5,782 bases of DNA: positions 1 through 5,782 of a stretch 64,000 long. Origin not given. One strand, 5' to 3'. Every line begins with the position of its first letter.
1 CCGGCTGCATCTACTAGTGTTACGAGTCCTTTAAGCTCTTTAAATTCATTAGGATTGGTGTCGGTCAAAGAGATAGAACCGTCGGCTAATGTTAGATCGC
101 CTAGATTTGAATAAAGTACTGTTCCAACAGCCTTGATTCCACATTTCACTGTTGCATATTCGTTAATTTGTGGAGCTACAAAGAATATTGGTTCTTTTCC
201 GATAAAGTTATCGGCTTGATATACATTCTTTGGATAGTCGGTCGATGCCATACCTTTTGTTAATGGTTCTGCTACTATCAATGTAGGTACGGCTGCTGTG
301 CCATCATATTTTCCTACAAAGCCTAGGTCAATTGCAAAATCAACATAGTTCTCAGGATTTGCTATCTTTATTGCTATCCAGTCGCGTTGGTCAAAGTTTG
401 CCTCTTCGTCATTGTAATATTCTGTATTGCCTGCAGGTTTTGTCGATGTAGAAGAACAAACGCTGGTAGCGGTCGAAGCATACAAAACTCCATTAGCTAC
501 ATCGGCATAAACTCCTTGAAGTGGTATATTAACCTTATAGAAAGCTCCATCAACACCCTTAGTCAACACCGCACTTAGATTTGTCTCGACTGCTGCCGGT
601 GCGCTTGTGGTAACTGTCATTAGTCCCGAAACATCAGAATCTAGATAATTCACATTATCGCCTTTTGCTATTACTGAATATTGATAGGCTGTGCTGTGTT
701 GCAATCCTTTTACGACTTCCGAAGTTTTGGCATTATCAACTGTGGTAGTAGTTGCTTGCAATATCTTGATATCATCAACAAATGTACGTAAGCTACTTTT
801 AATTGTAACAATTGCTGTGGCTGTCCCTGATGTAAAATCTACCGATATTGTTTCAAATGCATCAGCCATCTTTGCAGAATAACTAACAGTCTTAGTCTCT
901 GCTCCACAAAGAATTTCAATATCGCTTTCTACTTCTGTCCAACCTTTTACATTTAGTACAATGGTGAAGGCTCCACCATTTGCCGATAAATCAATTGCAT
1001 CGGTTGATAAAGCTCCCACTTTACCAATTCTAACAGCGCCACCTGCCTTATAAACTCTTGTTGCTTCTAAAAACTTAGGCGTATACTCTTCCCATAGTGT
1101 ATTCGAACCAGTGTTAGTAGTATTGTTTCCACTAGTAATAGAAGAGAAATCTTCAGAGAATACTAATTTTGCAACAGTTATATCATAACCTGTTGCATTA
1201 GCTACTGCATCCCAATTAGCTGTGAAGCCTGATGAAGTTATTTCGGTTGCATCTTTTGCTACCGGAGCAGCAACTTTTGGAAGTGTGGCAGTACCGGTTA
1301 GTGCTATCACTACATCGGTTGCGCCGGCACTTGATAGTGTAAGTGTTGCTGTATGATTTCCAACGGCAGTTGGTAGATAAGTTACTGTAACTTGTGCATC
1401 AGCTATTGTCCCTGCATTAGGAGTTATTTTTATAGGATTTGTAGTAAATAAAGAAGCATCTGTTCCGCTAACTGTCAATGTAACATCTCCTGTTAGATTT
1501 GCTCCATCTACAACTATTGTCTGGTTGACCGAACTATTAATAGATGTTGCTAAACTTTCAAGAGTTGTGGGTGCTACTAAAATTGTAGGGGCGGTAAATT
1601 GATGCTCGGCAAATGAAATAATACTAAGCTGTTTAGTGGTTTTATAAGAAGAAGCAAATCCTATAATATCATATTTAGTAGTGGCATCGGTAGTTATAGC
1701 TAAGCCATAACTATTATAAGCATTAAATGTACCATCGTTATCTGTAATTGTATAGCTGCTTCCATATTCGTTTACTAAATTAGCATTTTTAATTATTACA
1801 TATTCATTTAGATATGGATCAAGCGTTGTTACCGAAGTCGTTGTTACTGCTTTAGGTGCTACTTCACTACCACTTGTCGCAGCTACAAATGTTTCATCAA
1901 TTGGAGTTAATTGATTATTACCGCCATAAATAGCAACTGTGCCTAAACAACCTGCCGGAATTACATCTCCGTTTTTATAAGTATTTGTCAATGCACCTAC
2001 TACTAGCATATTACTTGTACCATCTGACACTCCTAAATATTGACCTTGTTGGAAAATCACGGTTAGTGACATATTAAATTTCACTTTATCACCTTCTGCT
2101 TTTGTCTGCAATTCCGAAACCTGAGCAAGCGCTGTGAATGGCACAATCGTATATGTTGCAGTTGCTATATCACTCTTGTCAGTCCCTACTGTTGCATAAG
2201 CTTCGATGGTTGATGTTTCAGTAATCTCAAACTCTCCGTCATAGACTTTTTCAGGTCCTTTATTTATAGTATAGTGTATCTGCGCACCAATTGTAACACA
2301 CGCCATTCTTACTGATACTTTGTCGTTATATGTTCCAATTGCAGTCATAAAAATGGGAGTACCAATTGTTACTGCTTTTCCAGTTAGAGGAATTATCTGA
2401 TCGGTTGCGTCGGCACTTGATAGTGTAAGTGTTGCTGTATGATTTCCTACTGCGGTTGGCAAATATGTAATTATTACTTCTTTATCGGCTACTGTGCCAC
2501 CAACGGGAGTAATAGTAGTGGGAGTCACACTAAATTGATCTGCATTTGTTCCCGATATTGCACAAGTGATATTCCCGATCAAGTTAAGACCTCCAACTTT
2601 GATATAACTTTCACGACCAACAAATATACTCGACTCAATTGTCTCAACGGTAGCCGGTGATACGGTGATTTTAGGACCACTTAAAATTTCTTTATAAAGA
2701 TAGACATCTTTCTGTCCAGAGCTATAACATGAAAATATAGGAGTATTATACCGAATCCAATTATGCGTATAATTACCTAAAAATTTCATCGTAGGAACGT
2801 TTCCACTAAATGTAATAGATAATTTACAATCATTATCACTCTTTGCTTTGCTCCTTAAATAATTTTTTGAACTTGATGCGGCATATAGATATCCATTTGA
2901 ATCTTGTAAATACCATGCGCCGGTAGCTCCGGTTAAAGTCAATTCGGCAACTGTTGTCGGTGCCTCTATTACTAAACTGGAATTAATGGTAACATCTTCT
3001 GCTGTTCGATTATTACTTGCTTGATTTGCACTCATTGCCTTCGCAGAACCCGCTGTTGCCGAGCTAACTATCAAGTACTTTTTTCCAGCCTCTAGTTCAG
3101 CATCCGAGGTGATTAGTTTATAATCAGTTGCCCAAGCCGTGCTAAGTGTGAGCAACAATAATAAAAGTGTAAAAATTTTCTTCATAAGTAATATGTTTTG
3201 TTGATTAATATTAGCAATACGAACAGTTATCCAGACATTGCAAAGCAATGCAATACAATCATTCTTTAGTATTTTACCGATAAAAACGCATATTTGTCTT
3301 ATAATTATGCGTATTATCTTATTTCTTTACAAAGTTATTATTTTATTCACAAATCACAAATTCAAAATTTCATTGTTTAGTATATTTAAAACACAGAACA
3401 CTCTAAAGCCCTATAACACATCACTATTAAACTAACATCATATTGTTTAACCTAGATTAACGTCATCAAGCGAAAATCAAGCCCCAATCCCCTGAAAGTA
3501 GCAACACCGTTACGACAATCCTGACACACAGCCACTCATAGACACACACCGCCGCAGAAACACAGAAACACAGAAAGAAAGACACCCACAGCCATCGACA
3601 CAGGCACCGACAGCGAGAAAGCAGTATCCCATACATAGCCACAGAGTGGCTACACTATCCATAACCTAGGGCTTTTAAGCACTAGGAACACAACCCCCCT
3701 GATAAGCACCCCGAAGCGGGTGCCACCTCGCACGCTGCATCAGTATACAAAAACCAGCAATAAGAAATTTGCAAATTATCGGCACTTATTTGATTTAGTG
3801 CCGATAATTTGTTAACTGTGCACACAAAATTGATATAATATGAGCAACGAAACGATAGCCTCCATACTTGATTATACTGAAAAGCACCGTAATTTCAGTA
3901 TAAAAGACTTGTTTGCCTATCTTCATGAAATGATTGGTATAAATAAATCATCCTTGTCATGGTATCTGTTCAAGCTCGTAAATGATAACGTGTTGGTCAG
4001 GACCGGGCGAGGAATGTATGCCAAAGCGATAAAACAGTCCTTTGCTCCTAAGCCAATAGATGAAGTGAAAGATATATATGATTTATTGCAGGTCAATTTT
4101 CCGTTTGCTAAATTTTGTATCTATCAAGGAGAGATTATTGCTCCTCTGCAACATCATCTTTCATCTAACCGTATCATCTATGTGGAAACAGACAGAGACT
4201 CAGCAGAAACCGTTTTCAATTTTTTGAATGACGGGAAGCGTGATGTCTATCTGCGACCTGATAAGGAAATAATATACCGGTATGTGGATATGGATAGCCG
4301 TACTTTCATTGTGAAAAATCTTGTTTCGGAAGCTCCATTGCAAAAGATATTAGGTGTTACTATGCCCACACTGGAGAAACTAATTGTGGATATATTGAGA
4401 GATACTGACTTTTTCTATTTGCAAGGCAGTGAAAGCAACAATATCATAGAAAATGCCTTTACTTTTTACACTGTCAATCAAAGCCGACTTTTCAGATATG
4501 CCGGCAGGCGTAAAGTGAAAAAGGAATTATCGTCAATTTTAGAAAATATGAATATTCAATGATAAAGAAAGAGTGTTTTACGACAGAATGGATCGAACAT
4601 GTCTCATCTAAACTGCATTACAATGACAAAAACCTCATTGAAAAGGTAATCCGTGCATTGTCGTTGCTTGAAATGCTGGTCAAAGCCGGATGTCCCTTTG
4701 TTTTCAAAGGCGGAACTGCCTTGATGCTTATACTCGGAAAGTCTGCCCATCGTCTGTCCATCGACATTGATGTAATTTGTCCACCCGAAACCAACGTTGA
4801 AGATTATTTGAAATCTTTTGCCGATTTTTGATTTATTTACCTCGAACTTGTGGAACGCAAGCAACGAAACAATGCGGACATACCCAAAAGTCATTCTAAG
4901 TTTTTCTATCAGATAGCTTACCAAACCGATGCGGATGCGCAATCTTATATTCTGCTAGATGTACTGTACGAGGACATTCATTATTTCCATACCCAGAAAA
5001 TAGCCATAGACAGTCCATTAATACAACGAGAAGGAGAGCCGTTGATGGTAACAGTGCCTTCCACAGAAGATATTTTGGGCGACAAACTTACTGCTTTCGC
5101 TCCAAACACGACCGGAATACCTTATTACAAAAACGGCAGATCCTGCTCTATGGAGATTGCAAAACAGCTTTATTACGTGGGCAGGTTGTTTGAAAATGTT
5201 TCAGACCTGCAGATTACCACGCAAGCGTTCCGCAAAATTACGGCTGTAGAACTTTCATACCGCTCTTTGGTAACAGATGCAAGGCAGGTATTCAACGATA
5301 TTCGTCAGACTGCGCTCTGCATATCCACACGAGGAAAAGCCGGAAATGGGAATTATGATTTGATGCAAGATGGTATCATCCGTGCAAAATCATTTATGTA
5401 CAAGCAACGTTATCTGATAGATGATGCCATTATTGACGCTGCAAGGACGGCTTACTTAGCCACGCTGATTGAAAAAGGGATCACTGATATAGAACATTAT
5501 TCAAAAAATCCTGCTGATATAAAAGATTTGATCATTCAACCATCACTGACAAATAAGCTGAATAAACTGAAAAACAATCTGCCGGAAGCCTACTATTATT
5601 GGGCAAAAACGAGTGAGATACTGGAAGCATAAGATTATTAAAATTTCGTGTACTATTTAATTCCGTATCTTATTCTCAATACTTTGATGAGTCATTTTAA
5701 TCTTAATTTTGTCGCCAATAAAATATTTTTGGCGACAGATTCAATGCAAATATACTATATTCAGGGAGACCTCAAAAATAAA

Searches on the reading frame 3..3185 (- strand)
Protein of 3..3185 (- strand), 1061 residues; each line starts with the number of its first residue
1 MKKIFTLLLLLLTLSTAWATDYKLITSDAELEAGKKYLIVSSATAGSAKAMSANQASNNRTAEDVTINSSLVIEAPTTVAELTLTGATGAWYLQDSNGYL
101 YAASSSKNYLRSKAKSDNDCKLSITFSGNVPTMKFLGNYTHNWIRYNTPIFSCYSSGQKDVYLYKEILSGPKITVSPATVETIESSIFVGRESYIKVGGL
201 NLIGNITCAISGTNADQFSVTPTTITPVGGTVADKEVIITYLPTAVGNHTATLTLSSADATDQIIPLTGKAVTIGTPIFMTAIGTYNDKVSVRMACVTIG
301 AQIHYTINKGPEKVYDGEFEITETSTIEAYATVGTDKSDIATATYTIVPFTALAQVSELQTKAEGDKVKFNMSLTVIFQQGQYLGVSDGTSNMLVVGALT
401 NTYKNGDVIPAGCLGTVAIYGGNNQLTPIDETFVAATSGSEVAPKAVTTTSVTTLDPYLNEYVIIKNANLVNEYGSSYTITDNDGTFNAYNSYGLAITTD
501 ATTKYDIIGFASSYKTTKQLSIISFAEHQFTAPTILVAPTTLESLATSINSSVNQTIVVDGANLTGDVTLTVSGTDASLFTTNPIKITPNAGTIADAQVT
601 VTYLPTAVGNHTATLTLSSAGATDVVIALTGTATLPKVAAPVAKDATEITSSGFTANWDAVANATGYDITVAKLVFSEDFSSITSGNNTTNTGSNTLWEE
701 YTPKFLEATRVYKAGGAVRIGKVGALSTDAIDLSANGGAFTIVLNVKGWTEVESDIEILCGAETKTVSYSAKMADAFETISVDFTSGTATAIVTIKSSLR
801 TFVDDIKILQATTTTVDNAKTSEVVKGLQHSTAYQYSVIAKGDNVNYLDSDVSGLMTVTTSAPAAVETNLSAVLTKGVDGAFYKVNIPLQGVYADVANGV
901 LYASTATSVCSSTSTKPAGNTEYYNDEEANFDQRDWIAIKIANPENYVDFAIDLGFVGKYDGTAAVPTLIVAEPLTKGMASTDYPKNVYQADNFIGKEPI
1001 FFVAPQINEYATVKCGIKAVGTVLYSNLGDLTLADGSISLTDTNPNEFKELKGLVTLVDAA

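Call 38: search_protein_families(library=pfam, proteins=[window:3-3185:-])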
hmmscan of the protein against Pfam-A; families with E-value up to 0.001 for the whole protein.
window:3-3185:- (1061 aa): 3 families
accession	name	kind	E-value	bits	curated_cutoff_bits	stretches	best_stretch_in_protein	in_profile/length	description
PF13290.12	CHB_HEX_C_1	-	1.1e-06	28.9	22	1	284-340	4-65/67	Chitobiase/beta-hexosaminidase C-terminal domain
PF22073.2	Cep192_D4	-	5.4e-06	27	35.5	0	548-632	17-110/112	Cep192 domain 4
PF24507.1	Ig_CFAP65_4th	-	1.4e-05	25.8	27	0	584-633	24-76/76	CFAP65, fourth Ig-like domain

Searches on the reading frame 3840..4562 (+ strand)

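Call 38: search_protein_families(library=pfam, proteins=[window:3840-4562:+])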
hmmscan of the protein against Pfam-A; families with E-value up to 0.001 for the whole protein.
window:3840-4562:+ (240 aa): 1 family
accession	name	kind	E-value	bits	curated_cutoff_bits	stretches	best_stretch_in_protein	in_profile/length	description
PF20217.3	DUF6577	-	9.2e-68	228.4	27.8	1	39-238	2-202/204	Family of unknown function (DUF6577)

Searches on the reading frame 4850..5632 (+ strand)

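Call 38: search_protein_families(library=pfam, proteins=[window:4850-5632:+])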
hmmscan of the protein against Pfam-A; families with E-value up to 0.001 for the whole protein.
window:4850-5632:+ (260 aa): 1 family
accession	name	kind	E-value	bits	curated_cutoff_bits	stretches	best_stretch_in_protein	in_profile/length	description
PF08843.17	AbiEii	-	3.1e-07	31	22.5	1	10-115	80-170/238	Nucleotidyl transferase AbiEii toxin, Type IV TA system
